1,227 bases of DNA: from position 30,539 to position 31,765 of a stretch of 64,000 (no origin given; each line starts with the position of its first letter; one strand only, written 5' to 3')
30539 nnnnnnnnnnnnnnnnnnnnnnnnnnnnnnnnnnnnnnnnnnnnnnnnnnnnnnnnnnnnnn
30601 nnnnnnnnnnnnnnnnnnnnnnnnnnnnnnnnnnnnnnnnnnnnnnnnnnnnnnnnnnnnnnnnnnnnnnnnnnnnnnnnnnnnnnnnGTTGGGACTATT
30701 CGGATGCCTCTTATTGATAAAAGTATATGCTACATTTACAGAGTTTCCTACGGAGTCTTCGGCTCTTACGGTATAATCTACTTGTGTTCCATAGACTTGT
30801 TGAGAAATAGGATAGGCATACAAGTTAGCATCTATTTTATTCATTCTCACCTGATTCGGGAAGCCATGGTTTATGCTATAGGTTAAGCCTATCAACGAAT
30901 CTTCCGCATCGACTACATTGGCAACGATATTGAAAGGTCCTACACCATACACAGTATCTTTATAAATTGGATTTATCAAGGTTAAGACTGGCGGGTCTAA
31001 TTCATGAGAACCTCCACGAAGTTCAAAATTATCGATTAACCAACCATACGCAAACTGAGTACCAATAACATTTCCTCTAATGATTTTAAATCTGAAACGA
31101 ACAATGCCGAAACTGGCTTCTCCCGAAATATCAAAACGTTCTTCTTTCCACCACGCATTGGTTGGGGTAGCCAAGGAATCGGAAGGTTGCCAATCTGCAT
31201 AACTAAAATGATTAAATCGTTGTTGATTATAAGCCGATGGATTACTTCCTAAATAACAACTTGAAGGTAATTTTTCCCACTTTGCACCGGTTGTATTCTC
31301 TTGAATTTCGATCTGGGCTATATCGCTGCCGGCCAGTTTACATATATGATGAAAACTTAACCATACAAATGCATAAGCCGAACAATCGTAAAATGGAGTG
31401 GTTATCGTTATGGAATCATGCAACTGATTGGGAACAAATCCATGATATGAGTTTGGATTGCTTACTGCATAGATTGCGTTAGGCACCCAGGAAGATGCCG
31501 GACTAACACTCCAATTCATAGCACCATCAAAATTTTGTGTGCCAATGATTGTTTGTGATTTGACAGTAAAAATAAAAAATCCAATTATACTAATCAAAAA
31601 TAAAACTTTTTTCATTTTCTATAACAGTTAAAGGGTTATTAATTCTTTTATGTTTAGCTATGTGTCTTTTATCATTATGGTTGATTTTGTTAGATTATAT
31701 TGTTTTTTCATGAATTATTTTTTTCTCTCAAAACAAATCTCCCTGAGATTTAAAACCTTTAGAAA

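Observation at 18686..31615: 12.9-kb single ORF: a T9SS cargo made of six complete, independently capped beta-helix units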

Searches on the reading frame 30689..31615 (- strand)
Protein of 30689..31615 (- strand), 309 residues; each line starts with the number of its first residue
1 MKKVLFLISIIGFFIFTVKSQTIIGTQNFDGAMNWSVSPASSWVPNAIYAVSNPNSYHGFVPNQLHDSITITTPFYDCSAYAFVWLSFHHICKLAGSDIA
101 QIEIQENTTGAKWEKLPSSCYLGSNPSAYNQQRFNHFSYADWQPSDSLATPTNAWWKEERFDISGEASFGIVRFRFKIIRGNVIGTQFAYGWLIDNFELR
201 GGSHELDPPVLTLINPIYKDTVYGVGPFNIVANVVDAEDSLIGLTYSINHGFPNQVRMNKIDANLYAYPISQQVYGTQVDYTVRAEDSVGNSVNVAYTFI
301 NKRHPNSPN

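Call 11: search_protein_families(library=pfam, proteins=[window:30689-31615:-], max_evalue=1)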
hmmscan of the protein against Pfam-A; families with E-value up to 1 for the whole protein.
window:30689-31615:- (309 aa): 0 families

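Call 12: search_protein_families(library=ncbifam, proteins=[window:30689-31615:-], max_evalue=1)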
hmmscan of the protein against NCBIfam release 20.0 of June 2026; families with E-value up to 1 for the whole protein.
window:30689-31615:- (309 aa): 1 family
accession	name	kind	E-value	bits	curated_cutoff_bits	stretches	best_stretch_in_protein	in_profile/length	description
NF009297.0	PRK12654.1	equivalog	0.00038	20.3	116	1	220-286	83-147/151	monovalent cation/H+ antiporter subunit E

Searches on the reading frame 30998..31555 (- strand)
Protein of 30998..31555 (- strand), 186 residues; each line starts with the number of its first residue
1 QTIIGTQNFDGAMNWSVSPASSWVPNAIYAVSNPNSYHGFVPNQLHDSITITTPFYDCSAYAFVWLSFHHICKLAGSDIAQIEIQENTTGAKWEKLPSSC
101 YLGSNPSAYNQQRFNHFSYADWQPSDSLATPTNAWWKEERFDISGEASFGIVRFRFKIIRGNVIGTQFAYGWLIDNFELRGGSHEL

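Call 82: search_solved_structures(query=A4, max_evalue=10)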
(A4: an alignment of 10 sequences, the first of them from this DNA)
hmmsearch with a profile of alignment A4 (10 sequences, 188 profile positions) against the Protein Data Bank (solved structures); distinct sequences matched with E-value up to 10: 0.
